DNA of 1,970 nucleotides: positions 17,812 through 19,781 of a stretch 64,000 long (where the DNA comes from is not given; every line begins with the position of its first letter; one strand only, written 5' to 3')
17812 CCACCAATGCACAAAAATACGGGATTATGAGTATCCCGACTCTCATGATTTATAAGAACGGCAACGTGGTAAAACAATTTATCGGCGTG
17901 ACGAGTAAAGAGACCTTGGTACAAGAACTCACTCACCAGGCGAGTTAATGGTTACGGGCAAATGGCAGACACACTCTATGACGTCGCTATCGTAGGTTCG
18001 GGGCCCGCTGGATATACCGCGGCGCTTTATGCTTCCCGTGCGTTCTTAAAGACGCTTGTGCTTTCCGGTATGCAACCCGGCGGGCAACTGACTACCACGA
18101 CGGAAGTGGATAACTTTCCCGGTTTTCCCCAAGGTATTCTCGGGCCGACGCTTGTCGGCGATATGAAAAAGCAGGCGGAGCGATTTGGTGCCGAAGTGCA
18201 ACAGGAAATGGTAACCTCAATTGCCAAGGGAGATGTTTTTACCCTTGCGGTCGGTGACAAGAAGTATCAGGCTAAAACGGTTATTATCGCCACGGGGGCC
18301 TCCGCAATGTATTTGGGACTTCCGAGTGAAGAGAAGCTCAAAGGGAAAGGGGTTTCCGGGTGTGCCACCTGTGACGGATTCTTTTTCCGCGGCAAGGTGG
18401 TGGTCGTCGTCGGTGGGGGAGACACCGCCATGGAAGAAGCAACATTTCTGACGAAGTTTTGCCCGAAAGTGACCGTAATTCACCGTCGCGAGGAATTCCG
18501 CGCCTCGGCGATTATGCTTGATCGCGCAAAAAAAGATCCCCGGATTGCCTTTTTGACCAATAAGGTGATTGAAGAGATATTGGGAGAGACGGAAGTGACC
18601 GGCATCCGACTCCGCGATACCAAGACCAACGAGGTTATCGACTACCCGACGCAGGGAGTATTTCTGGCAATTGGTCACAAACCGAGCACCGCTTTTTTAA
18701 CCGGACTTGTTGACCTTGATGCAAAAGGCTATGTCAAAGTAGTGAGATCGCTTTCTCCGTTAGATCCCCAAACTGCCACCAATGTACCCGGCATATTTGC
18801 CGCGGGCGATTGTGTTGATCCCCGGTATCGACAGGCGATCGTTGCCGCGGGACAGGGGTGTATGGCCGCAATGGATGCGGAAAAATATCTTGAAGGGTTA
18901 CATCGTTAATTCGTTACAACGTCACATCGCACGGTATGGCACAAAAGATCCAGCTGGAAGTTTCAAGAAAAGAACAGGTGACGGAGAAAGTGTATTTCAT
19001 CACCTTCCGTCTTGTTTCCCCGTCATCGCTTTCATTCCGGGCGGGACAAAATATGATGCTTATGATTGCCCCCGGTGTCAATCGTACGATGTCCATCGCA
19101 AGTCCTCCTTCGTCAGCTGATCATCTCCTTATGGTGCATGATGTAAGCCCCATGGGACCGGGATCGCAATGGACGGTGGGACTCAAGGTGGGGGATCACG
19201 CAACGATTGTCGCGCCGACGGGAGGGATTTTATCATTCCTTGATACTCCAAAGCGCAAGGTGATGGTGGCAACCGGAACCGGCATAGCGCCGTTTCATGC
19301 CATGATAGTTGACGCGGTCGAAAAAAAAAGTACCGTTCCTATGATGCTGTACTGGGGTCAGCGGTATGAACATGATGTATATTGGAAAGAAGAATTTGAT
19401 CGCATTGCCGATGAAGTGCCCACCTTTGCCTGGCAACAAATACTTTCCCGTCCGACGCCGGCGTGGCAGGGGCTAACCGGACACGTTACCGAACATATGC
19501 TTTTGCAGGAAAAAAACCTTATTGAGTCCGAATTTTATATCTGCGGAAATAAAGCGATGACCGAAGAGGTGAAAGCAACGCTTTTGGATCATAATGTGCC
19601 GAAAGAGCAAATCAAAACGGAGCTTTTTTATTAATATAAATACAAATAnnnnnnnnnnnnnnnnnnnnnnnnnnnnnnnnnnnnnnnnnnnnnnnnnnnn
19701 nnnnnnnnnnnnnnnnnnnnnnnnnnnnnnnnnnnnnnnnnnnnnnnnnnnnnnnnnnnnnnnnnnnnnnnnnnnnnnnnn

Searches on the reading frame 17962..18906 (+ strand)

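Call 7: search_protein_families(library=pfam, proteins=[window:17962-18906:+], max_evalue=0.01)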
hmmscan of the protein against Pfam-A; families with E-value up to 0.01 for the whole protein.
window:17962-18906:+ (315 aa): 13 families
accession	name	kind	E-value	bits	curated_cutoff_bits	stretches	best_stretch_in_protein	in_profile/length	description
PF07992.20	Pyr_redox_2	-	2.6e-50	171.9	26.1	1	6-299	1-291/291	Pyridine nucleotide-disulphide oxidoreductase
PF13738.12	Pyr_redox_3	-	1.7e-19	70.7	30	1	79-282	98-305/305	Pyridine nucleotide-disulphide oxidoreductase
PF00070.33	Pyr_redox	-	2.5e-16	60.4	22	1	147-219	2-81/82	Pyridine nucleotide-disulphide oxidoreductase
PF00890.30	FAD_binding_2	-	2.3e-07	30.8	20.4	1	7-43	1-38/414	FAD binding domain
PF01266.30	DAO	-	7e-07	29.5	27.9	0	67-119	154-209/353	FAD dependent oxidoreductase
PF03486.20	HI0933_like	-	1.7e-06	28.1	50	0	7-38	2-33/244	HI0933-like protein Rossmann domain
PF01134.28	GIDA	-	8e-06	25.6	22.1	0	7-40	1-29/391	Glucose inhibited division protein A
PF12831.13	FAD_oxidored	-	5.6e-05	23.1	27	1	7-45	1-40/416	FAD dependent oxidoreductase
PF13241.12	NAD_binding_7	-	9.8e-05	23.3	22.1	1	142-186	5-50/104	Putative NAD(P)-binding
PF01946.23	Thi4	-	0.00029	20.6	26.2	1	6-41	18-55/235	Thi4 family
PF13450.12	NAD_binding_8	-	0.00033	21.3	21.9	1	10-50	1-41/68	NAD(P)-binding Rossmann-like domain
PF01494.25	FAD_binding_3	-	0.0024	17.6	22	0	6-28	2-24/349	FAD binding domain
PF13434.12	Lys_Orn_oxgnase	-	0.0081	15.8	21.3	0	74-180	113-226/339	L-lysine 6-monooxygenase/L-ornithine 5-monooxygenase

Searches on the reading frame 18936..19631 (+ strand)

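Call 7: search_protein_families(library=pfam, proteins=[window:18936-19631:+], max_evalue=0.01)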
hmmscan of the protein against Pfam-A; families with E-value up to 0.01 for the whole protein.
window:18936-19631:+ (232 aa): 3 families
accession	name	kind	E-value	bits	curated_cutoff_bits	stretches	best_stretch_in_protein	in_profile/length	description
PF00175.26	NAD_binding_1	-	6.3e-22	78.7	22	1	110-213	1-108/109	Oxidoreductase NAD-binding domain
PF00970.30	FAD_binding_6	-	7.4e-05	23.5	21.1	1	7-97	2-96/99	Oxidoreductase FAD-binding domain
PF08030.17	NAD_binding_6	-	0.0012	19.4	22.2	0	109-152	5-53/156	Ferric reductase NAD binding domain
